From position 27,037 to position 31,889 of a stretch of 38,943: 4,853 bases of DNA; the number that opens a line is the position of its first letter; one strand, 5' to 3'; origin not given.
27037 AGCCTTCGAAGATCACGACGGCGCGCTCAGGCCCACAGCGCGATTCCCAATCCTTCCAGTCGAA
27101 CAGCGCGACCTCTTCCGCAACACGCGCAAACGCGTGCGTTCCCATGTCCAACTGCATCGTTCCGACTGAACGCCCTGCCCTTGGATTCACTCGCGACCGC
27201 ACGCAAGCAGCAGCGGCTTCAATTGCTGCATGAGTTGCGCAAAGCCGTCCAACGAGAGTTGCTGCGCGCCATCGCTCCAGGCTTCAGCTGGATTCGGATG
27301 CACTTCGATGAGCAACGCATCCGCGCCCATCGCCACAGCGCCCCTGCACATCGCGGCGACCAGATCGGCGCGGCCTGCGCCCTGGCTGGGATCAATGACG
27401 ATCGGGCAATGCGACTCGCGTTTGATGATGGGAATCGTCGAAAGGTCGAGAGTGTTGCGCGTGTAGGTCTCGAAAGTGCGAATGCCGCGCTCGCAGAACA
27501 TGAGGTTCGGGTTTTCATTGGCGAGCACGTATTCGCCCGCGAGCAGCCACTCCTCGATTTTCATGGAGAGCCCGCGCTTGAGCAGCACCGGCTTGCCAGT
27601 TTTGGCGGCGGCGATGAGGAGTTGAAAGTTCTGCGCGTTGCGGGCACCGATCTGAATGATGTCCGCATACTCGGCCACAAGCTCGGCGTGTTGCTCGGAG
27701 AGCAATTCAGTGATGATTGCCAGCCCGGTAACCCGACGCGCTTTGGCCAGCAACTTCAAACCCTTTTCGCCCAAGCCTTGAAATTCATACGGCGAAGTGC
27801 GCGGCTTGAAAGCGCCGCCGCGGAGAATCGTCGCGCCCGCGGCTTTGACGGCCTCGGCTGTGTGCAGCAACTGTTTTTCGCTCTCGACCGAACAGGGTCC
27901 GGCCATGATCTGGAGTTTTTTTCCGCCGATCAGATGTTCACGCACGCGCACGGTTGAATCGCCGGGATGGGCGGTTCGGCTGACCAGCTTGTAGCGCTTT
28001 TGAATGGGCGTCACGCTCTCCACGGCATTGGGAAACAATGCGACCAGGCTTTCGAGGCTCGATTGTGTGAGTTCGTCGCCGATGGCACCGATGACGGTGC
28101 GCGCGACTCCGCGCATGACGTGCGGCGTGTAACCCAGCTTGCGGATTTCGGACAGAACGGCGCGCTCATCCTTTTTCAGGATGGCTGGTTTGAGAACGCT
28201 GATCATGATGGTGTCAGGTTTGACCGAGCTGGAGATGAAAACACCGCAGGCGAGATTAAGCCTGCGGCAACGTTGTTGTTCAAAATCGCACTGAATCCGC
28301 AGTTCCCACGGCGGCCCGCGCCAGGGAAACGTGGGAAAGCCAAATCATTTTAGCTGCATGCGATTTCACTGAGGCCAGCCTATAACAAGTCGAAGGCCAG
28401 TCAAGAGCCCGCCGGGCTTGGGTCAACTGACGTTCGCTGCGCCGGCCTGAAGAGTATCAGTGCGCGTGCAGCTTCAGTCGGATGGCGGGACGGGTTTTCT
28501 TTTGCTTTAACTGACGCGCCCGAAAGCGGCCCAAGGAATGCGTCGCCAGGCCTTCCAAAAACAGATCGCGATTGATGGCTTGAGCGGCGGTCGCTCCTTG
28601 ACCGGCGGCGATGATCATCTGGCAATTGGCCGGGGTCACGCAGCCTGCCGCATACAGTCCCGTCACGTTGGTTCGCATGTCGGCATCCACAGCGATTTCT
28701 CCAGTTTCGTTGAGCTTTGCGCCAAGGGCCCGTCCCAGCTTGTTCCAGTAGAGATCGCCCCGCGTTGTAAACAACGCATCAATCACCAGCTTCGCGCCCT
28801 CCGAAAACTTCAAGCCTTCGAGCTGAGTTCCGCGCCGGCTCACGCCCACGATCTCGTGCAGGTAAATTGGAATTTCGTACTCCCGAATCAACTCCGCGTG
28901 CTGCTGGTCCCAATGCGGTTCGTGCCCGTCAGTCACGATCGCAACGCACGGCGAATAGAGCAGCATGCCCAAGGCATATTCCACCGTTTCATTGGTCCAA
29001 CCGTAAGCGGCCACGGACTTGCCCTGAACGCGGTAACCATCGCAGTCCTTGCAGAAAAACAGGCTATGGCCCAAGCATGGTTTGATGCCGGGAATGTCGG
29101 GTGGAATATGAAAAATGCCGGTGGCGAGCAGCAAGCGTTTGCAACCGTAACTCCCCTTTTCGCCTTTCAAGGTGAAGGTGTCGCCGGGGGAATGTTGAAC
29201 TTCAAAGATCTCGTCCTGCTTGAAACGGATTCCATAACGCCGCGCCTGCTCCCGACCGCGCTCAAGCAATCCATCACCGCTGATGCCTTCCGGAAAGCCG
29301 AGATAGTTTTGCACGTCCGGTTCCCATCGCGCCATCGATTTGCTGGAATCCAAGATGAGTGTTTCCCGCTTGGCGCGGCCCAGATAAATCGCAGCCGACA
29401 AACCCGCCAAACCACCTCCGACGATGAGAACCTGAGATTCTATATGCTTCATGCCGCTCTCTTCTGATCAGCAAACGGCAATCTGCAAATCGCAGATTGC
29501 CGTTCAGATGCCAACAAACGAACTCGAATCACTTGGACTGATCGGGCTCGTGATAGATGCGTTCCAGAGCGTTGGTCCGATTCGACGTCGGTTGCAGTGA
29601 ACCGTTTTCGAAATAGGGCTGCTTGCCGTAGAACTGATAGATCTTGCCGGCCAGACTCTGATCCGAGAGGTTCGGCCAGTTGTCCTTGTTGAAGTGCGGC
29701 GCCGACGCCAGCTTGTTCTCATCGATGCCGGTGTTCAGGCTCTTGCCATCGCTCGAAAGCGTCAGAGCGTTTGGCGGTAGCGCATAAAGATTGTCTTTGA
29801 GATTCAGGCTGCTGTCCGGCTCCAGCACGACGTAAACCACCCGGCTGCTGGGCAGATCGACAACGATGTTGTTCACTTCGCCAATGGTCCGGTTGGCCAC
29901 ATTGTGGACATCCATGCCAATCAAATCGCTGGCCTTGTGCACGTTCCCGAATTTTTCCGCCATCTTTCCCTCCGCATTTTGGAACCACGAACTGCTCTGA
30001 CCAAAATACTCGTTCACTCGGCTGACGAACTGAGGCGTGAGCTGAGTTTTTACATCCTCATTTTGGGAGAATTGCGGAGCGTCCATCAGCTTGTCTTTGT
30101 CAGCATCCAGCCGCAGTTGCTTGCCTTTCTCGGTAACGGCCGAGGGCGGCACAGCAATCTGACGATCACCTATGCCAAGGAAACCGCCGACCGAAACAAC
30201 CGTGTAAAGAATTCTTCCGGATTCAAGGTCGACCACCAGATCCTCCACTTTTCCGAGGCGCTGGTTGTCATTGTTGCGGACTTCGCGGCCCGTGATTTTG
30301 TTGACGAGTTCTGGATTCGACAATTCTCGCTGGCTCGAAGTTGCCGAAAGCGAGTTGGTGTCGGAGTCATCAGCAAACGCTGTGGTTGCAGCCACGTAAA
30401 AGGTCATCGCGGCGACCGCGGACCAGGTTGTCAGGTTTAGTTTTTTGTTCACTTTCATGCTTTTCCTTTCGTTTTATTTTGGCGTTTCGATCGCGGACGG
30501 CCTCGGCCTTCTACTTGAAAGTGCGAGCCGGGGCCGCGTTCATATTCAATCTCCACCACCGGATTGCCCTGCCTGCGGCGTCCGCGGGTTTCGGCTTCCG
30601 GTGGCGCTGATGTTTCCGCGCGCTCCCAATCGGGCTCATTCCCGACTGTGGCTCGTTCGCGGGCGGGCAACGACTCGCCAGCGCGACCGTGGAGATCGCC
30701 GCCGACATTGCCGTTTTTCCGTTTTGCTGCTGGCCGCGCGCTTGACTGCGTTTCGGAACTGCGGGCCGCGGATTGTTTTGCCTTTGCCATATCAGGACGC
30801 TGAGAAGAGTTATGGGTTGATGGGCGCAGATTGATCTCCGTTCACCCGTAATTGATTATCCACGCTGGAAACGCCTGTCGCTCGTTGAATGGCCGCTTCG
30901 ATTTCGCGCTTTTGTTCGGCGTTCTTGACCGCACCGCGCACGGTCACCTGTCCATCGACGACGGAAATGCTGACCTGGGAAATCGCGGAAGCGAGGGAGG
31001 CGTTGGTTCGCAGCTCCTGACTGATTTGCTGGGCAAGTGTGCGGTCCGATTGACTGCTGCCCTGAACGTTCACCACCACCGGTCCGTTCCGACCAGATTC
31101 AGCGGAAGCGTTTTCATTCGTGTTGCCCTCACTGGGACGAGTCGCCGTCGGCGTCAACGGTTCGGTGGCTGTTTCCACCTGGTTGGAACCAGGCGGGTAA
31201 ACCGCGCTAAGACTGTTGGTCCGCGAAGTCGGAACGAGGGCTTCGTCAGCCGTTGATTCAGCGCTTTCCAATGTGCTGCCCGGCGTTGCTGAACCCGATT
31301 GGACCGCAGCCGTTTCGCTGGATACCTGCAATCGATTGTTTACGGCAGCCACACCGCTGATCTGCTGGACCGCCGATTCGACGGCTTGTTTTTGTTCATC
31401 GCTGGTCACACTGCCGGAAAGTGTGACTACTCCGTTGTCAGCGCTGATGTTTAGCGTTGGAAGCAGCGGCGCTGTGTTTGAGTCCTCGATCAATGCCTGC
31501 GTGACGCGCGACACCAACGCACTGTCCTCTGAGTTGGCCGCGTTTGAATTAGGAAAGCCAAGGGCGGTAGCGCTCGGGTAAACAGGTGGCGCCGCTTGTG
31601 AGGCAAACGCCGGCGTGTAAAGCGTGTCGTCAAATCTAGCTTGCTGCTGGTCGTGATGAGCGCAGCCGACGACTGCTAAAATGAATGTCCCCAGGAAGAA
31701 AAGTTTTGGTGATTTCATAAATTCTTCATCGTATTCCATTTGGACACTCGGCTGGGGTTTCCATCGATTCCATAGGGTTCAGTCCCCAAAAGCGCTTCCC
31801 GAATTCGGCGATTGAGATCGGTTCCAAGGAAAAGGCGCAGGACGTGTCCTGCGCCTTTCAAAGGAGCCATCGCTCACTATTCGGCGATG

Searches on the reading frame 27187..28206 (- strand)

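Call 102: search_protein_families(library=pfam, proteins=[window:27187-28206:-], max_evalue=0.00001)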
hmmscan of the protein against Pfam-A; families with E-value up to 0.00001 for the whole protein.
window:27187-28206:- (339 aa): 2 families
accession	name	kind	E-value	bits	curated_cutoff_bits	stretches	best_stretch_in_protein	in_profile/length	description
PF00793.26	DAHP_synth_1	-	1.2e-73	247.8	25.5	1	94-332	13-267/270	DAHP synthetase I family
PF18152.6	DAHP_snth_FXD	-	4.5e-13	49.2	27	1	1-70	1-67/67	DAHP synthase ferredoxin-like domain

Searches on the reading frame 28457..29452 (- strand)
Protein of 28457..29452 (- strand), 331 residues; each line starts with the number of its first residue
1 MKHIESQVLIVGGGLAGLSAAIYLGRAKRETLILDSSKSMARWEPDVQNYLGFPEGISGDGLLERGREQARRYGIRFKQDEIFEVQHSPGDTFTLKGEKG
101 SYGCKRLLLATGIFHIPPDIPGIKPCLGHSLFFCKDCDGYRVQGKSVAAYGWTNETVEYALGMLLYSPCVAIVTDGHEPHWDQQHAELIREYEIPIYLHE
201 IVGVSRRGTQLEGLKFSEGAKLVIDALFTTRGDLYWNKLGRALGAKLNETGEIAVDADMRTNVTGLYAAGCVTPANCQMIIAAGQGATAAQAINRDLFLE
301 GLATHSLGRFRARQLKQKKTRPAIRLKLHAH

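Call 102: search_protein_families(library=pfam, proteins=[window:28457-29452:-], max_evalue=0.00001)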
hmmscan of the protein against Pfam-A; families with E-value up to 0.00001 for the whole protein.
window:28457-29452:- (331 aa): 4 families
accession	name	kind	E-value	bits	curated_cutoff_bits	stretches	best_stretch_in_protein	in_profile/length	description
PF07992.20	Pyr_redox_2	-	9.1e-25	88.1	26.1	1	7-283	2-287/291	Pyridine nucleotide-disulphide oxidoreductase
PF13738.12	Pyr_redox_3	-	1.6e-12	47.7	30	1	60-270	81-305/305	Pyridine nucleotide-disulphide oxidoreductase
PF01266.30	DAO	-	1.6e-07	31.6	27.9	0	8-37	2-31/353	FAD dependent oxidoreductase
PF00890.30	FAD_binding_2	-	4.3e-07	29.9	20.4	0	8-39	2-33/414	FAD binding domain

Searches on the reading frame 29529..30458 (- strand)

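Call 102: search_protein_families(library=pfam, proteins=[window:29529-30458:-], max_evalue=0.00001)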
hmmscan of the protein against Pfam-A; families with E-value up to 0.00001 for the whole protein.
window:29529-30458:- (309 aa): 1 family
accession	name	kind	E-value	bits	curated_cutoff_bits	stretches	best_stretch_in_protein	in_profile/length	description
PF05239.21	PRC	-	5.9e-25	87.5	21.2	2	52-123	6-77/78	PRC-barrel domain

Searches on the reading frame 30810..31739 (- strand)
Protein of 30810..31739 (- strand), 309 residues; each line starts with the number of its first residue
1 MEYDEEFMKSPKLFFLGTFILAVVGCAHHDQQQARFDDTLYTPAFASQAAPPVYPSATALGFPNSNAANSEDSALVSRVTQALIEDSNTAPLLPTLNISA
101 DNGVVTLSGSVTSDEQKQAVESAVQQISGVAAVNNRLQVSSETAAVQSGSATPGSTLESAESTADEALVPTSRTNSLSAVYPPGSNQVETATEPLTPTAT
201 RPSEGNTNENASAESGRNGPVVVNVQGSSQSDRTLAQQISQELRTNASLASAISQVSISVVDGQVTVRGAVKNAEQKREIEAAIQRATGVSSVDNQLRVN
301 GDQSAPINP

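Call 102: search_protein_families(library=pfam, proteins=[window:30810-31739:-], max_evalue=0.00001)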
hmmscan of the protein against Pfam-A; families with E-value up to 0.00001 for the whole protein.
window:30810-31739:- (309 aa): 2 families
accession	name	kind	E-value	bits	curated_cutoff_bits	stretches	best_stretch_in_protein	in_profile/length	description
PF04972.22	BON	-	2.6e-25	88.9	27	2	72-140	2-68/69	BON domain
PF21937.1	Yop-YscD_ppl_2nd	-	1.4e-08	34.8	27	0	97-138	23-65/67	YscD/CdsD-like Bon-like domain 2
